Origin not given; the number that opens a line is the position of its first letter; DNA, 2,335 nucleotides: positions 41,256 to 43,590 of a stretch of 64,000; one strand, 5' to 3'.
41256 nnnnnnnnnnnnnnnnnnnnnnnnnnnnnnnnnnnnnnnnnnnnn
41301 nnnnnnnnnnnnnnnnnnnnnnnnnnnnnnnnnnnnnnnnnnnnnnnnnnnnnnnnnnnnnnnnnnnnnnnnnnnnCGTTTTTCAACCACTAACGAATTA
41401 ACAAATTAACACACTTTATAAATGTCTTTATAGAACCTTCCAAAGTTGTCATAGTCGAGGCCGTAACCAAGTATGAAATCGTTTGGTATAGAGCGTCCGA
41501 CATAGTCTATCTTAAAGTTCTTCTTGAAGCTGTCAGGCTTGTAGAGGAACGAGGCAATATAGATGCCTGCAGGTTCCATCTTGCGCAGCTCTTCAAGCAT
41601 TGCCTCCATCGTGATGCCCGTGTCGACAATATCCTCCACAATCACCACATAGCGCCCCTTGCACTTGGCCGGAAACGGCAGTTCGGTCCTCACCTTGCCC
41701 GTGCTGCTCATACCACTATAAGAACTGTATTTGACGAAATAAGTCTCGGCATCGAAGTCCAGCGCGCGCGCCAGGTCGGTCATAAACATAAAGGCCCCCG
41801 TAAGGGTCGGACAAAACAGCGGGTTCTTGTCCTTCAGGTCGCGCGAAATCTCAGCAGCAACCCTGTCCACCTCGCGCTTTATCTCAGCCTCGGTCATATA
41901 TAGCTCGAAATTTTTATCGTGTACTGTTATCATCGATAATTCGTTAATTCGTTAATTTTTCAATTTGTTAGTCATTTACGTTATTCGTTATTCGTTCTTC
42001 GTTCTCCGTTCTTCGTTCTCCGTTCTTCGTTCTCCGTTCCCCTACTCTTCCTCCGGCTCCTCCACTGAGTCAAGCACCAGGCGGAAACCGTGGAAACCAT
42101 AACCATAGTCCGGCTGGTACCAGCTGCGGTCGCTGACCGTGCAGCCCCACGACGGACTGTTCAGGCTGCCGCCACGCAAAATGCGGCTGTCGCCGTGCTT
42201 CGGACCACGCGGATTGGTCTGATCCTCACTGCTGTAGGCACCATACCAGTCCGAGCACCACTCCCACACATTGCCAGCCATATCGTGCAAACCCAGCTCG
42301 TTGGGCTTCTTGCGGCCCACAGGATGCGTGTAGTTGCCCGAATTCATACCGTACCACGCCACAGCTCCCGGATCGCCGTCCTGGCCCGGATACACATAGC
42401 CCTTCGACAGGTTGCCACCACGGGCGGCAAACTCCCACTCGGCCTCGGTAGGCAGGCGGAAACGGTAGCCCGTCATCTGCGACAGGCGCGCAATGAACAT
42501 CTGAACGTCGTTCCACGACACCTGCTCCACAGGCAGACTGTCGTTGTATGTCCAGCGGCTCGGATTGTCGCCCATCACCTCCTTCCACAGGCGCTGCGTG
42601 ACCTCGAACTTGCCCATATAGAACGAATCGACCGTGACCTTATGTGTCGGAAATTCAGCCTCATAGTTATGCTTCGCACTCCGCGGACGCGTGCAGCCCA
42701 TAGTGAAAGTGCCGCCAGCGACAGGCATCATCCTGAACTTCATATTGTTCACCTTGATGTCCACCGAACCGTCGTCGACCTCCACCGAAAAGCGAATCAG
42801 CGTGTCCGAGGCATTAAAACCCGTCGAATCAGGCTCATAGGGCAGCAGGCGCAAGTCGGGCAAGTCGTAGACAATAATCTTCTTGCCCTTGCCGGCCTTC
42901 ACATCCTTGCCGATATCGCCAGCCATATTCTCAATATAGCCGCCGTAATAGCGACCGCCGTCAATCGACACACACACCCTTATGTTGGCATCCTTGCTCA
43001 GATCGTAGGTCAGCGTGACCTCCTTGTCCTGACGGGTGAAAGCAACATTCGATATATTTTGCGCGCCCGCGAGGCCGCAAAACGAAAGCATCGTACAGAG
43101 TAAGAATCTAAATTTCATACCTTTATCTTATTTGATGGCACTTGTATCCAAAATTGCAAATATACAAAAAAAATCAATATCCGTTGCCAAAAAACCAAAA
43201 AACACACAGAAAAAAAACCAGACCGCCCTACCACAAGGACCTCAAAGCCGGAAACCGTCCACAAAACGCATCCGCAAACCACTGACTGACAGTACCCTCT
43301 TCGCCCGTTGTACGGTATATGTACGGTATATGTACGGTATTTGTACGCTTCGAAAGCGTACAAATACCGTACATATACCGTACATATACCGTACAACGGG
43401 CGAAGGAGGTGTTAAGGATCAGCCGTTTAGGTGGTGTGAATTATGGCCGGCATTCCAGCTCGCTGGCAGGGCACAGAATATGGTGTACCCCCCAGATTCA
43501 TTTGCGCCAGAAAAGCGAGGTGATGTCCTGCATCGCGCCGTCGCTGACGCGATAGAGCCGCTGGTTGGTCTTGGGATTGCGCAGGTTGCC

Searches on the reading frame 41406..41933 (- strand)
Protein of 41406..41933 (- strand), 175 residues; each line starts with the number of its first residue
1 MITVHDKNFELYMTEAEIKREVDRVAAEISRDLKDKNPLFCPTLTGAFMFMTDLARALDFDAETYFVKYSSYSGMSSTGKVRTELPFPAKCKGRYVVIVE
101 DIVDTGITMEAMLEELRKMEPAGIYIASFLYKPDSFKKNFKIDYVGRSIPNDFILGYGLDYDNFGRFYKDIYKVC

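Call 31: find_encoding_contigs(protein=window:41406-41933:-, flank=5000, max_places=10)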
Protein window:41406-41933:- (175 aa): 5 contigs read that carry it; 4 places shown.
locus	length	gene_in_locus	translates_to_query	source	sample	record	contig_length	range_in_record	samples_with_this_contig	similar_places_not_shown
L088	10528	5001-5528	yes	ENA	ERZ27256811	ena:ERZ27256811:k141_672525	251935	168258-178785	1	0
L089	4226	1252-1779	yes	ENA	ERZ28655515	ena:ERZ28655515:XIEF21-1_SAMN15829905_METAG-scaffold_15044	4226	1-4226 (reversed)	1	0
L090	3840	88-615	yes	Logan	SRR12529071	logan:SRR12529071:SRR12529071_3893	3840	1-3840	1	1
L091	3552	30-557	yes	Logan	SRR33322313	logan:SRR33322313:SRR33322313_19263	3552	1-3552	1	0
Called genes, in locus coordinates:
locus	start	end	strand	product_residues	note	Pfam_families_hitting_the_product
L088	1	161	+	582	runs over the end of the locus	PF00654:Voltage_CLC, PF00571:CBS (faint)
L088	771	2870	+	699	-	PF03477:ATP-cone, PF13597:NRDD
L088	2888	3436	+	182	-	PF13353:Fer4_12 (weak)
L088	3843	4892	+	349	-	PF03781:FGE-sulfatase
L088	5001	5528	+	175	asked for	PF00156:Pribosyltran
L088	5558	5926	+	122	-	-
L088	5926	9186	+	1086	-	-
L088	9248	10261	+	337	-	PF00535:Glycos_transf_2, PF10111:Glyco_tranf_2_2, PF13506:Glyco_transf_21 (weak)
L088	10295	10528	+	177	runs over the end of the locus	PF02518:HATPase_c, PF13589:HATPase_c_3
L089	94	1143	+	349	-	PF03781:FGE-sulfatase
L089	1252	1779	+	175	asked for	PF00156:Pribosyltran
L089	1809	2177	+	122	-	-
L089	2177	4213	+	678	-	-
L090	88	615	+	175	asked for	PF00156:Pribosyltran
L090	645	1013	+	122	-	-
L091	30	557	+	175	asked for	PF00156:Pribosyltran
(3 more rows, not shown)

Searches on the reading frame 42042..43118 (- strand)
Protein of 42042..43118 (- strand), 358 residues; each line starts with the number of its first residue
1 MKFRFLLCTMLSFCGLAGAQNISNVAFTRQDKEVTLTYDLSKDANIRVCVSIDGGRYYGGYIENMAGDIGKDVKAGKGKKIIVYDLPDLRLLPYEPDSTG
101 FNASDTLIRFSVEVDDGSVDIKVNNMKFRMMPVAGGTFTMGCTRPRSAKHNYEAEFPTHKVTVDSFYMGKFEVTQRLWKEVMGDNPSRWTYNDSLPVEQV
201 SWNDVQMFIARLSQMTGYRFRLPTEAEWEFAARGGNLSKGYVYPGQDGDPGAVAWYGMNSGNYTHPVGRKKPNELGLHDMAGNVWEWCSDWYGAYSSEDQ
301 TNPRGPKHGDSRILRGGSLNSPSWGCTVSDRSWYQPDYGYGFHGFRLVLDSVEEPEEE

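Call 27: find_encoding_contigs(protein=window:42042-43118:-, flank=4000, max_places=10)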
Protein window:42042-43118:- (358 aa): no gene with exactly this product is on record in the collection.

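Call 86: find_homologous_proteins(query=window:42042-43091:-, max_evalue=1e-90)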
Query window:42042-43091:- (349 aa): 306 proteins with E <= 1e-90 among 8000 candidates; the best 120 are listed.
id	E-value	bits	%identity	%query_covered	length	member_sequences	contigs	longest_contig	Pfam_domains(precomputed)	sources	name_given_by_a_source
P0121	1.2e-244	829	100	100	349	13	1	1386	PF03781.23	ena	-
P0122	4.8e-244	827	99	100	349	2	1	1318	PF03781.23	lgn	-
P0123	3.1e-227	772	92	100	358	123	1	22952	PF03781.23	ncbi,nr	ncbi:MAG: formylglycine-generating enzyme family protein [Bacteroidales bacterium]|nr:formylglycine-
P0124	7.3e-225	764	92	100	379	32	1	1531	PF03781.23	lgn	-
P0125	6.5e-222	755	91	100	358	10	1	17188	PF03781.23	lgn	-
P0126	1.2e-218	744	88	99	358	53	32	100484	PF03781.23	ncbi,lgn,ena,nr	ncbi:MAG: formylglycine-generating enzyme family protein [Bacteroidales bacterium]|nr:formylglycine-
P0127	7.4e-214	728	86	100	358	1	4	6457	PF03781.23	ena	-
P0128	1.4e-211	721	86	99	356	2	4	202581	PF03781.23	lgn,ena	-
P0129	4.1e-179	614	74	100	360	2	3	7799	PF03781.23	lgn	-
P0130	2.5e-176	604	75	98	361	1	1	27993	PF03781.23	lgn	-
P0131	2.6e-174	598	72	99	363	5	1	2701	PF03781.23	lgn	-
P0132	7.2e-173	593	72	99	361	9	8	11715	PF03781.23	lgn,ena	-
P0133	1.7e-172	592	73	99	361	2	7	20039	PF03781.23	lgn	-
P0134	2.7e-170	585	70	100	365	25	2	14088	PF03781.23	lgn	-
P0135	2.1e-169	582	57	67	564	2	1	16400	PF03781.23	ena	-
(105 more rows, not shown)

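Call 87: find_encoding_contigs(protein=P0123, flank=3000, max_places=3)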
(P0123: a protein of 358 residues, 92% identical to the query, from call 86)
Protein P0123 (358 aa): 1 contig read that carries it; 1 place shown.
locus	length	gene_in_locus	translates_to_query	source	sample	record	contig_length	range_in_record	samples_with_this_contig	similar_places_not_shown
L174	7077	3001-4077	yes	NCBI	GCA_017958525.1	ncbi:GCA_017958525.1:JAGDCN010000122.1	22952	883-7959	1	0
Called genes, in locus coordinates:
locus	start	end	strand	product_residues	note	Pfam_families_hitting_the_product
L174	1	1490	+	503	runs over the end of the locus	PF00817:IMS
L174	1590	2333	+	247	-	PF00483:NTP_transferase, PF12804:NTP_transf_3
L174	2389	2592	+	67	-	-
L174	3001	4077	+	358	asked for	PF03781:FGE-sulfatase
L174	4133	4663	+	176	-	PF00156:Pribosyltran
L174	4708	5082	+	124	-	-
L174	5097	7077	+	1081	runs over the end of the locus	PF05170:AsmA (weak), PF27051:TamB_N (faint)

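Call 88: find_encoding_contigs(protein=P0126, flank=3000, max_places=4)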
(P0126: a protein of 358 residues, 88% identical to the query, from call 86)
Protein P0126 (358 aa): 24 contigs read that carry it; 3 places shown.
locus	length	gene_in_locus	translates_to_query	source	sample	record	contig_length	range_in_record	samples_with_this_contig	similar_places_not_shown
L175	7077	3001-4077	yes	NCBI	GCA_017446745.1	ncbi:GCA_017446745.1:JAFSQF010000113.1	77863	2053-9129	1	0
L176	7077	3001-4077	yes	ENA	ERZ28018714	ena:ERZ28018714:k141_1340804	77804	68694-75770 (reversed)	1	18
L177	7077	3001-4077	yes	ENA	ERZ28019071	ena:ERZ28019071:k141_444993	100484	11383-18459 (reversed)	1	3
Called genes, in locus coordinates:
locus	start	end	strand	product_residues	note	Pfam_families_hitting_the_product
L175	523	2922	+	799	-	PF14508:GH97_N, PF10566:Glyco_hydro_97, PF14509:GH97_C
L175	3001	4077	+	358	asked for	PF03781:FGE-sulfatase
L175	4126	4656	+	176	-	PF00156:Pribosyltran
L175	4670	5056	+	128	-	-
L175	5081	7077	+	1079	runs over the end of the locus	PF05170:AsmA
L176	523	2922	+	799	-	PF14508:GH97_N, PF10566:Glyco_hydro_97, PF14509:GH97_C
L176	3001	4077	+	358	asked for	PF03781:FGE-sulfatase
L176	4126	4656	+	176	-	PF00156:Pribosyltran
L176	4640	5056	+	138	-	-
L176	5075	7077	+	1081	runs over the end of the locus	PF05170:AsmA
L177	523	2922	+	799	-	PF14508:GH97_N, PF10566:Glyco_hydro_97, PF14509:GH97_C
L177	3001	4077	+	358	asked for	PF03781:FGE-sulfatase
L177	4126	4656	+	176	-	PF00156:Pribosyltran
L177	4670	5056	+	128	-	-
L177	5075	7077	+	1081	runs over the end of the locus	PF05170:AsmA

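Call 89: find_encoding_contigs(protein=P0128, flank=3000, max_places=3)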
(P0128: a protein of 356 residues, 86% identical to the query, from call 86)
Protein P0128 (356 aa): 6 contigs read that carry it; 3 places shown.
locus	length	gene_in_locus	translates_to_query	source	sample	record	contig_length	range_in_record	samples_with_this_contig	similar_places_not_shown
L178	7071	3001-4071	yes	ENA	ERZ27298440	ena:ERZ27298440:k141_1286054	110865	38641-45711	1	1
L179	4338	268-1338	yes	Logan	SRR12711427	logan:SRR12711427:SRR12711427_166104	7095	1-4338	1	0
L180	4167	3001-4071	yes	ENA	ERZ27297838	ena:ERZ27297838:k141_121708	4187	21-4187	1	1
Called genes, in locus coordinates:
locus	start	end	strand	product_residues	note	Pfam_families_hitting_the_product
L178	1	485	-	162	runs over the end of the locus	-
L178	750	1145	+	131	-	PF11325:DUF3127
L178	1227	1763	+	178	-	PF01812:5-FTHF_cyc-lig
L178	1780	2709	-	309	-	PF01544:CorA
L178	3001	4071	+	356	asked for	PF03781:FGE-sulfatase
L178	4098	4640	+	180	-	PF00156:Pribosyltran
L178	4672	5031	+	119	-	-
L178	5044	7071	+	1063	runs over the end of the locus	PF05359:DUF748 (weak)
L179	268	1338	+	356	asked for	PF03781:FGE-sulfatase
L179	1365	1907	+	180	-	PF00156:Pribosyltran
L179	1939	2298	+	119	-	-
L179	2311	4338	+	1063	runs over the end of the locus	PF05359:DUF748 (weak)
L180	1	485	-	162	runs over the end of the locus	-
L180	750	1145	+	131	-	PF11325:DUF3127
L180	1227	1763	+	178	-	PF01812:5-FTHF_cyc-lig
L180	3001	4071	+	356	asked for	PF03781:FGE-sulfatase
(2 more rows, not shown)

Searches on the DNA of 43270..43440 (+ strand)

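Call 92: search_dna_similar(query=window:43270-43440:+, collection=plasmids, mode=distant, max_evalue=0.001, max_rows=10)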
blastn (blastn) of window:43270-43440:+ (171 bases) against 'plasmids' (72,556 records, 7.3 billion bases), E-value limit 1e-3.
No match.

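Call 93: search_dna_similar(query=window:43270-43440:+, collection=phages, mode=distant, max_evalue=0.001, max_rows=10)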
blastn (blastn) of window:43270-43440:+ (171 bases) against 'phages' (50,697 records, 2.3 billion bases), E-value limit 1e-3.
No match.
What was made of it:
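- Tried and rejected: No match (calls 92, 93).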
